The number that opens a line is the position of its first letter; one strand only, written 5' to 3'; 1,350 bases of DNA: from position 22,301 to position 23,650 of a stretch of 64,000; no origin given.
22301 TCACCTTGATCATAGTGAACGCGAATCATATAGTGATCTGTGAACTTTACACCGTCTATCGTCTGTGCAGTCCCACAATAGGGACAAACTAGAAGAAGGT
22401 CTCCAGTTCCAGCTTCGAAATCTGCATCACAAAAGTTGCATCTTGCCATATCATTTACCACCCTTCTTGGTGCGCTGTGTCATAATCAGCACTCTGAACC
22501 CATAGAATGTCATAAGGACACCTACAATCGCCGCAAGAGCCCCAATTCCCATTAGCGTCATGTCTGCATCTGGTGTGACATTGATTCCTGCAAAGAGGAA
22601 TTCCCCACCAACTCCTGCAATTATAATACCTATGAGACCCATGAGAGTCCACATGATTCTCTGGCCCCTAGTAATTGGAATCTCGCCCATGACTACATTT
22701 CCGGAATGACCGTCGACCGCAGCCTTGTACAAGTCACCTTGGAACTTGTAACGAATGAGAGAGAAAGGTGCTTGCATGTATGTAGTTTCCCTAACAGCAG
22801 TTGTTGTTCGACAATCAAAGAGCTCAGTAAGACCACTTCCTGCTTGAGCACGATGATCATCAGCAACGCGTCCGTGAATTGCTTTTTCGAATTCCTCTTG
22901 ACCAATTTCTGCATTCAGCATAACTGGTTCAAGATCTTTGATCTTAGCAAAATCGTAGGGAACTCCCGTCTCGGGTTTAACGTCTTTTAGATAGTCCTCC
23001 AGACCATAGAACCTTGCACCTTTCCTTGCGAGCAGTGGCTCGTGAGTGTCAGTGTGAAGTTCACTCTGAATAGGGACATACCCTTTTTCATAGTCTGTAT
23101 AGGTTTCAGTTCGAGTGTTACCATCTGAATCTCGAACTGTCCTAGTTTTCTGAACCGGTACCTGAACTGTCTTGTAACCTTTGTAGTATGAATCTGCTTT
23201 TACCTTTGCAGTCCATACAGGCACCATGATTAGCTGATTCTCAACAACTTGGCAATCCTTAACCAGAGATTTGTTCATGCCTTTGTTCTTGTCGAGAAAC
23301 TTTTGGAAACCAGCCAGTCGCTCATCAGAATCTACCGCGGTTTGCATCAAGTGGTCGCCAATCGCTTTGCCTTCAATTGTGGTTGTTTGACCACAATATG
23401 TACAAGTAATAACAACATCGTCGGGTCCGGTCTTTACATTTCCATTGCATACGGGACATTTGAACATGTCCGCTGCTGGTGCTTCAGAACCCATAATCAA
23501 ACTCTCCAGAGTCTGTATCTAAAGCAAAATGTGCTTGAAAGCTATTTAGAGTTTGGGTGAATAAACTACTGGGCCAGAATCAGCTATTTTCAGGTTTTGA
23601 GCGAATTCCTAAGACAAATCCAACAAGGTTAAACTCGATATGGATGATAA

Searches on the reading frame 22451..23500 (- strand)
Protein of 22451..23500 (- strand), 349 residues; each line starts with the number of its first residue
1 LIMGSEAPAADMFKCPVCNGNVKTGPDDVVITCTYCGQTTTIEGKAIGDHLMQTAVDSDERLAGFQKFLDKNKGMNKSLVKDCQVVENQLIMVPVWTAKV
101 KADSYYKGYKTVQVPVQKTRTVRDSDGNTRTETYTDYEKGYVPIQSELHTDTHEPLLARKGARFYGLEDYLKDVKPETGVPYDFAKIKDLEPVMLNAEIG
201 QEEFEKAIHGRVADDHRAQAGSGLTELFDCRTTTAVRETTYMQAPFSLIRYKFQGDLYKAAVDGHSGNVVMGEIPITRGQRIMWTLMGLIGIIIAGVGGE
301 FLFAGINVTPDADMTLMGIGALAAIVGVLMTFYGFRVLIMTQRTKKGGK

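Call 3: search_protein_families(library=pfam, proteins=[window:22451-23500:-], max_evalue=0.1)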
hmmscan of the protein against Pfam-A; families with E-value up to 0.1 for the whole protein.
window:22451-23500:- (349 aa): 3 families
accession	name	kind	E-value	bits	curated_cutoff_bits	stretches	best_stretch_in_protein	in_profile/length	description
PF14446.12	Prok-RING_1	-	0.029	14.7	29.1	1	14-37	6-27/54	Prokaryotic RING finger family 1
PF09269.16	DUF1967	-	0.067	13.7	27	0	42-81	14-52/70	Domain of unknown function (DUF1967)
PF03119.21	DNA_ligase_ZBD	-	0.086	13.2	25.8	0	14-34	1-21/27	NAD-dependent DNA ligase C4 zinc finger domain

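Call 5: find_homologous_proteins(query=window:22451-23500:-)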
Query window:22451-23500:- (349 aa): 119 proteins with E <= 0.001 among 2587 candidates.
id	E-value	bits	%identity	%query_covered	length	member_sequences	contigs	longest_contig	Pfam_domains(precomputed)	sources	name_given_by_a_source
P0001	6.1e-234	793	100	99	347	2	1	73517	-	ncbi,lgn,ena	-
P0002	9.0e-224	759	96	99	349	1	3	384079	-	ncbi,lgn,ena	-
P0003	2.2e-219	745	92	99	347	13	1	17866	-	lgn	-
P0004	7.0e-211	717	89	99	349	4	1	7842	-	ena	-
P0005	2.5e-210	715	89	99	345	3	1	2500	-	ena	-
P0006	9.7e-207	703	88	99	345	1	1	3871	-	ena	-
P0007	4.0e-203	692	86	99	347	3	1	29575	-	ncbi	ncbi:MAG: hypothetical protein RTV31_06165 [Candidatus Thorarchaeota archaeon]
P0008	4.9e-202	688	86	99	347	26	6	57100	-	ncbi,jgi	ncbi:MAG: hypothetical protein ACTSSE_11520 [Candidatus Thorarchaeota archaeon]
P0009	1.9e-200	683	86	99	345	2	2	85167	-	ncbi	-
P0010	2.9e-198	676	84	99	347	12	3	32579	-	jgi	-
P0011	2.8e-193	659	83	99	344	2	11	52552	-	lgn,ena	-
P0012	1.1e-192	657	82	99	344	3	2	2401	-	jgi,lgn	-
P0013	8.8e-191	651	82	99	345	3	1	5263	-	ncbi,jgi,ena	jgi:uncharacterized membrane protein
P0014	5.3e-190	648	82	99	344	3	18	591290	-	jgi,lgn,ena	-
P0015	9.4e-190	648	83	99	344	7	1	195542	-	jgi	-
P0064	3.6e-162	557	71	99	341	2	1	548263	-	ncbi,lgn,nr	ncbi:MAG: hypothetical protein BAJATHORv1_30081 [Candidatus Thorarchaeota archaeon]|nr:MAG: hypothet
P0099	5.4e-149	514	65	97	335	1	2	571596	-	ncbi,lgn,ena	-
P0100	1.3e-148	512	66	99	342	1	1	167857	-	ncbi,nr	ncbi:MAG: hypothetical protein HXY34_05355 [Candidatus Thorarchaeota archaeon]|nr:hypothetical prote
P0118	2.4e-41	160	34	83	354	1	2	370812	-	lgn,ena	-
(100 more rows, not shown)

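Call 6: search_protein_families(library=ncbifam, proteins=[window:22451-23500:-], max_evalue=0.1)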
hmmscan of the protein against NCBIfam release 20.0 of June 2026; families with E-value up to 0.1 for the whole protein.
window:22451-23500:- (349 aa): 2 families
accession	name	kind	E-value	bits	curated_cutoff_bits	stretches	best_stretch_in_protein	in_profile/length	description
NF047912.1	ECs_2282_CxxC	subfamily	0.029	14.3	37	1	13-41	3-38/60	ECs_2282 family putative zinc-binding protein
NF041070.1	carrier_LysW_Arch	domain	0.03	14.4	75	1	14-46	4-39/57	alpha-aminoadipate/glutamate carrier protein LysW/ArgW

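Call 12: find_encoding_contigs(protein=P0100, flank=6000, max_places=2)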
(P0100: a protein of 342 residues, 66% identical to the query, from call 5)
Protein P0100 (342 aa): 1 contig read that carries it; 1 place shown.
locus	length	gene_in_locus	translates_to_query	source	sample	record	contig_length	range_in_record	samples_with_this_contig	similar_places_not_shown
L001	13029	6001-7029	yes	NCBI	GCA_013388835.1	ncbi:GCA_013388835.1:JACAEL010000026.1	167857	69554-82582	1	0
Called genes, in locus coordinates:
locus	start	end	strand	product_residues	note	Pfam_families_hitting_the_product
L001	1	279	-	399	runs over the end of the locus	PF01941:AdoMet_Synthase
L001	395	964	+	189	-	PF13560:HTH_31, PF01381:HTH_3, PF00571:CBS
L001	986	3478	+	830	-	PF00270:DEAD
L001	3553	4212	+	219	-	PF15011:CA109-like (weak)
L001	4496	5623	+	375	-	PF00579:tRNA-synt_1b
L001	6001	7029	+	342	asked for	-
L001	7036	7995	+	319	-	-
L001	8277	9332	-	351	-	PF04894:Nre_N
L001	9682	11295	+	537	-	-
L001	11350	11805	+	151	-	-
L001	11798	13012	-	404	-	PF07973:tRNA_SAD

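Call 13: find_encoding_contigs(protein=P0118, flank=6000, max_places=2)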
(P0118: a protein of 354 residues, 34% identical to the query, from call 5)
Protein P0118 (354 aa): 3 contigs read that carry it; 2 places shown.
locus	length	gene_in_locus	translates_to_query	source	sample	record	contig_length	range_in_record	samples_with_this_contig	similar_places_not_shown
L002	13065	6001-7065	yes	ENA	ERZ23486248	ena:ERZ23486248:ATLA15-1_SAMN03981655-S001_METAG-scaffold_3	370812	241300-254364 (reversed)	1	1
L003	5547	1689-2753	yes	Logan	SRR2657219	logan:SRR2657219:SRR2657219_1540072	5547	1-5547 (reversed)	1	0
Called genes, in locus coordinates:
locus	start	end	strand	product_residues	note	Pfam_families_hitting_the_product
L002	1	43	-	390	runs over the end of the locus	PF01855:POR_N, PF17147:PFOR_II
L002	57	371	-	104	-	PF13183:Fer4_8 (faint), PF13187:Fer4_9 (faint), PF14697:Fer4_21 (weak), PF25160:LdpA_Fe-S-bd (faint), PF12797:Fer4_2 (faint), PF00037:Fer4 (faint), PF13237:Fer4_10 (faint), PF12838:Fer4_7 (weak), +2 more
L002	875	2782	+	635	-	PF01935:DUF87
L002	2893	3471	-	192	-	-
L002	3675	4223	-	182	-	-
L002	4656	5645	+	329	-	PF13421:Band_7_1, PF01145:Band_7, PF17032:Zn_ribbon_15 (faint), PF12773:DZR, PF13248:Zn_ribbon_3 (weak), PF13240:Zn_Ribbon_1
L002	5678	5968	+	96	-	-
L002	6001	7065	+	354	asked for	-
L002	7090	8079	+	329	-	-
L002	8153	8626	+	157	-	PF00258:Flavodoxin_1, PF12724:Flavodoxin_5 (weak)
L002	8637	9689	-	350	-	PF01656:CbiA (faint), PF13500:AAA_26, PF07085:DRTGG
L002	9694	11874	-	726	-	PF02629:CoA_binding, PF13380:CoA_binding_2, PF13607:Succ_CoA_lig, PF19045:Ligase_CoA_2, PF13549:ATP-grasp_5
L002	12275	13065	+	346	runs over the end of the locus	PF00082:Peptidase_S8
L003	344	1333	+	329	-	PF13421:Band_7_1, PF01145:Band_7, PF17032:Zn_ribbon_15 (faint), PF12773:DZR, PF13248:Zn_ribbon_3 (weak), PF13240:Zn_Ribbon_1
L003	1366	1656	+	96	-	-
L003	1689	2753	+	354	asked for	-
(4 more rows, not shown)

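Call 14: find_encoding_contigs(protein=P0099, flank=6000, max_places=2)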
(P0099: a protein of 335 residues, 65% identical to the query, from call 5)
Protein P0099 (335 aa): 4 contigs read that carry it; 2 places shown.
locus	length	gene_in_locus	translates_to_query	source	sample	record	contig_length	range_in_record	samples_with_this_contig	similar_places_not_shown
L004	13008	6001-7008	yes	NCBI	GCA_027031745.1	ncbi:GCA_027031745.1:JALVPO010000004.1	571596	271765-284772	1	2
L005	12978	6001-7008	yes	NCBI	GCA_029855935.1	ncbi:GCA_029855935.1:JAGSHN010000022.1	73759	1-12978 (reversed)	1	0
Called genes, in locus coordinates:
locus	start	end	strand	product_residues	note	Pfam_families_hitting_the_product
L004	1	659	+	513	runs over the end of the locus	PF01368:DHH (weak), PF21763:DHH_CID, PF02272:DHHA1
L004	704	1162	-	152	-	-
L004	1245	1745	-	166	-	PF00293:NUDIX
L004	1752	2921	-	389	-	PF13432:TPR_16 (weak), PF12895:ANAPC3, PF14559:TPR_19 (weak), PF13432:TPR_16, PF14559:TPR_19 (weak), PF23914:TPR_CcmH_CycH, PF13432:TPR_16 (weak), PF13424:TPR_12 (weak), +14 more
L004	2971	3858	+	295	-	PF02475:TRM5-TYW2_MTfase, PF13489:Methyltransf_23 (weak), PF05175:MTS (weak), PF06325:PrmA, PF13847:Methyltransf_31, PF08241:Methyltransf_11, PF13649:Methyltransf_25, PF17286:PRMT5_C (weak)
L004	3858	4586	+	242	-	PF00156:Pribosyltran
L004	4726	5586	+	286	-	PF01048:PNP_UDP_1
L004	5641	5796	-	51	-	-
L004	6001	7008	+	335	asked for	-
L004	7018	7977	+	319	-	-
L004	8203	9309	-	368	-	PF04894:Nre_N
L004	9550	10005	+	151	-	-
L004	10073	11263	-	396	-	PF07973:tRNA_SAD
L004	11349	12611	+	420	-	-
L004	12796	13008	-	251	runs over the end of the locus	PF14938:SNAP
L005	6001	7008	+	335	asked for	-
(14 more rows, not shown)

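Call 17: find_encoding_contigs(protein=P0008, flank=4000, max_places=2)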
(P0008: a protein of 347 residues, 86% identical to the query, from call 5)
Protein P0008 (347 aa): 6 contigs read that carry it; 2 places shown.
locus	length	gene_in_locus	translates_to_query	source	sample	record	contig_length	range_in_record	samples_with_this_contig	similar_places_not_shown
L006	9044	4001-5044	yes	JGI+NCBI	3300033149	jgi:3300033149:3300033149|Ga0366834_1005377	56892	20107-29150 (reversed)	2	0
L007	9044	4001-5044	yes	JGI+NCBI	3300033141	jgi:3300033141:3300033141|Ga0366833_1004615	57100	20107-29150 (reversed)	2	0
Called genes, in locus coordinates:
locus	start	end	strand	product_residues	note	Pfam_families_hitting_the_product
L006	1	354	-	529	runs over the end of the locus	PF00999:Na_H_Exchanger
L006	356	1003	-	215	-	-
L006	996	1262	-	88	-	-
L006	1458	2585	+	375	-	PF00579:tRNA-synt_1b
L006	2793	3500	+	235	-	PF02517:Rce1-like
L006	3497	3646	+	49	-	-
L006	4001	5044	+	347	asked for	-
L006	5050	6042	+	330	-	-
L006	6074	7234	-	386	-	PF04894:Nre_N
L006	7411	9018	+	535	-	-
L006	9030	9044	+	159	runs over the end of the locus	-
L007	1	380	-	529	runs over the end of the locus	PF00999:Na_H_Exchanger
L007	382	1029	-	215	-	-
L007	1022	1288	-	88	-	-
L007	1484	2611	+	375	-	PF00579:tRNA-synt_1b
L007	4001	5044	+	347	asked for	-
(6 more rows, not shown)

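Call 18: find_encoding_contigs(protein=P0064, flank=4000, max_places=1)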
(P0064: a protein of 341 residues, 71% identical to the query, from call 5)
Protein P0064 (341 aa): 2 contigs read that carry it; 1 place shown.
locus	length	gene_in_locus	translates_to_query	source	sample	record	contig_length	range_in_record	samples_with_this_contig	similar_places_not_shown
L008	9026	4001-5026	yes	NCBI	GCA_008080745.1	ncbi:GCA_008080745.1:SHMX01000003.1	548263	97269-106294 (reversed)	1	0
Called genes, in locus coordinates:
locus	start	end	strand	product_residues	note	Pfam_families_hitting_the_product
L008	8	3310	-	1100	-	PF08448:PAS_4 (weak), PF13426:PAS_9, PF08447:PAS_3, PF08447:PAS_3, PF13426:PAS_9, PF00989:PAS, PF13426:PAS_9, PF13185:GAF_2, +10 more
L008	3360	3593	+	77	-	-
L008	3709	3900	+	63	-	-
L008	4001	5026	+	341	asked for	-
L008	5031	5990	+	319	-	-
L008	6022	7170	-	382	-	PF04894:Nre_N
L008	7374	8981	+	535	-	-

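Call 19: predict_structure(alignment_id=A1)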
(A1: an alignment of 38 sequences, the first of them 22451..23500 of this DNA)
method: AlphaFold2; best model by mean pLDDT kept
length: 349 residues; sequences in the alignment: 38
mean_pLDDT: 92.6   pTM: 0.77
mean pLDDT of the five models: 92.6, 92.3, 90.2, 90.2, 90.2
residues with pLDDT >= 90: 298; 70-90: 40; 50-70: 10; < 50: 1
segments of 3 or more residues with pLDDT < 50: none
pLDDT, mean of each block of 10 residues (from residue 1): 58 93 94 94 91 96 97 91 96 96 97 94 92 94 96 94 88 92 94 95 96 96 95 97 97 96 96 93 94 95 85 83 96 93 85
secondary structure, 60 per line:
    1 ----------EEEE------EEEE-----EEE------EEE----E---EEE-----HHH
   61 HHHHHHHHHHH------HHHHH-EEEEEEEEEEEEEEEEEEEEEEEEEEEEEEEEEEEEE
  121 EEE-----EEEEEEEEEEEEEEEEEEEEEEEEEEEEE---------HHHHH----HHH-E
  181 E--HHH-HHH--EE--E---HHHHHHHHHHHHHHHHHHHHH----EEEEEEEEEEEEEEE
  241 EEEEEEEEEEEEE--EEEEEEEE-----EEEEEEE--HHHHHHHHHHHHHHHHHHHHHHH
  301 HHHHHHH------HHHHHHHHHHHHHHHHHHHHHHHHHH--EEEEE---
elements in order: E11-14 E21-24 E30-32 E39-41 E50-52 H58-71 H78-82 E84-123 E129-157 H167-171 H201-221 E226-253 E256-263 E269-275 H278-307 H314-339 E342-346

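Call 21: search_protein_representatives(alignment_id=A1)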
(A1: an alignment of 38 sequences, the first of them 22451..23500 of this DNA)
Query: 38 sequences, 348 profile positions. Proteins with E-value up to 0.001 (for the whole library): 3909; up to 1e-10: 1372; up to 1e-30: 60. The best 150 are listed.
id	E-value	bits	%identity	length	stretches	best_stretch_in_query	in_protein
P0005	1.2e-159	547.2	-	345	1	1-348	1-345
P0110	6.3e-136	469.2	-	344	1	3-347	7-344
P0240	3.1e-110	384.7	-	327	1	10-348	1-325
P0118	5.0e-108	377.5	-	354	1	3-346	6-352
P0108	2.9e-95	335.5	-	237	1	113-348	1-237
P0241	1.3e-80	287.3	-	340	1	8-346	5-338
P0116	9.2e-71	254.9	-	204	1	59-224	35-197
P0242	2.0e-70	253.8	-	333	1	11-347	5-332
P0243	7.8e-69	248.6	-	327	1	5-333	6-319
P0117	2.0e-67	244.0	-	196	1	144-306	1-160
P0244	3.1e-66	240.0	-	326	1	12-344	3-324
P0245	4.5e-64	232.9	-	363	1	9-336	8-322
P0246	3.3e-62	226.8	-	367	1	10-336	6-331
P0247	9.6e-61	222.0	-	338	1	8-331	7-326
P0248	6.9e-59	215.8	-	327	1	9-304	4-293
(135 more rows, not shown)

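Call 25: search_protein_families(library=pfam, alignment_id=A2, max_evalue=0.001)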
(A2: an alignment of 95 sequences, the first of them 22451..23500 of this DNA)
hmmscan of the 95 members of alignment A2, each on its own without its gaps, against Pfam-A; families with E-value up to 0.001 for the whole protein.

A. member 1, window:22451-23500:- (349 aa): 0 families

B. families by the number of members that match (of 95 scanned): 36 families (the first 25 are shown)
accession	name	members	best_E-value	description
PF08271.17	Zn_Ribbon_TF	9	2.2e-11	TFIIB zinc-binding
PF13248.11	Zn_ribbon_3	8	2.8e-07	zinc-ribbon domain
PF01155.25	HypA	8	3.3e-05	Hydrogenase/urease nickel incorporation, metallochaperone, hypA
PF12773.13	DZR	6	1.6e-09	Double zinc ribbon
PF23547.1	Zn_ribbon_FGT1_1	4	2.3e-14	FORGETTER1 first zinc ribbon domain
PF23548.1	Zn_ribbon_FGT1_2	4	1.1e-08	FORGETTER1 second zinc ribbon domain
PF18319.7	Zn_ribbon_PriA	4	2.2e-05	PriA DNA helicase Cys-rich region (CRR) domain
PF13240.11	Zn_Ribbon_1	3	1e-07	zinc-ribbon domain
PF23454.1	Zn_ribbon_Brz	2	1.3e-05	Transcriptional regulator Brz zinc beta ribbon domain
PF07754.17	HVO_2753_ZBP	2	1.7e-05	Small zinc finger protein HVO_2753-like, Zn-binding pocket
PF08792.16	A2L_zn_ribbon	2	1.9e-05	A2L zinc ribbon domain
PF06221.18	zf-C2HC5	2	2.4e-05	Putative zinc finger motif, C2HC5-type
PF01667.23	Ribosomal_S27e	2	5.1e-05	Ribosomal protein S27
PF14354.12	Lar_restr_allev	2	0.00015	Restriction alleviation protein Lar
PF00339.34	Arrestin_N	1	3.1e-09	Arrestin (or S-antigen), N-terminal domain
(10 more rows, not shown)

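Call 26: fold_search(model_id=the predicted structure, library=pdb)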
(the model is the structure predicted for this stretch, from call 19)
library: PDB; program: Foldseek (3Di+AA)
matches with E <= 10: 441; with E <= 0.001: 0
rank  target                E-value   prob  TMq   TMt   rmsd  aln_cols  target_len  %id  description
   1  4pkm                  3.2e-03  0.16  0.08  0.10  34.7       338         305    8  Crystal Structure of Bacillus thuringiensis Cry51Aa1 Protoxin at 1.65 Angstroms Resolution (released 2015-06-03)
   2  3b07_B                3.8e-02  0.11  0.10  0.12  21.5       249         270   11  Crystal structure of octameric pore form of gamma-hemolysin from Staphylococcus aureus (released 2011-10-12)
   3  9fm6_A                4.5e-02  0.14  0.09  0.08  21.0       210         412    8  Aerolysin Wildtype in styrene-maleic acid lipid particles (released 2025-02-12)
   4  2ztb_B                4.5e-02  0.09  0.07  0.09  27.4       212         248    5  Crystal structure of the parasporin-2 Bacillus thuringiensis toxin that recognizes cancer cells (released 2009-01-13)
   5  2d42_A                5.1e-02  0.14  0.07  0.10  35.8       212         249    8  Crystal structure analysis of a non-toxic crystal protein from Bacillus thuringiensis (released 2006-01-17)
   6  3anz_C                5.7e-02  0.06  0.09  0.10  23.3       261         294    9  Crystal Structure of alpha-hemolysin (released 2011-06-22)
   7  2ztb_A                6.0e-02  0.07  0.07  0.08  28.4       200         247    4  Crystal structure of the parasporin-2 Bacillus thuringiensis toxin that recognizes cancer cells (released 2009-01-13)
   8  7ah9_5O               6.7e-02  0.04  0.07  0.06  20.1       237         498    5  Substrate-engaged type 3 secretion system needle complex from Salmonella enterica typhimurium - SpaR state 1 (released 2021-03-17)
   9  9gxj_A                7.1e-02  0.09  0.09  0.08  17.8       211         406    8  Aerolysin E254A/E258A in styrene-maleic acid lipid particles (released 2025-10-08)
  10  3anz_A                7.1e-02  0.08  0.10  0.11  22.8       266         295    8  Crystal Structure of alpha-hemolysin (released 2011-06-22)
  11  9fml_A                7.5e-02  0.08  0.07  0.06  20.2       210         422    8  Aerolysin heptamer in membrane inserted form reconstituted in amphipoles. (released 2025-02-12)
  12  8z5v_A                8.9e-02  0.09  0.09  0.15  18.2       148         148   14  Cryo-EM structure of the MS ring (C34) within the polar flagellar motor (released 2025-10-22)
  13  9ign_H                1.0e-01  0.12  0.10  0.09  21.0       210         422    8  Aerolysin E254A/E258A in styrene-maleic acid lipid particles (released 2025-11-26)
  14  5ec5_B                1.0e-01  0.08  0.11  0.13  20.0       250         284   10  Crystal structure of lysenin pore (released 2016-05-18)
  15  8jx3_A                1.0e-01  0.08  0.10  0.11  23.0       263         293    9  alpha-Hemolysin(G122S/K147R/K237C)-SpyTag/SpyCatcher head to head 14-mer (released 2024-07-03)
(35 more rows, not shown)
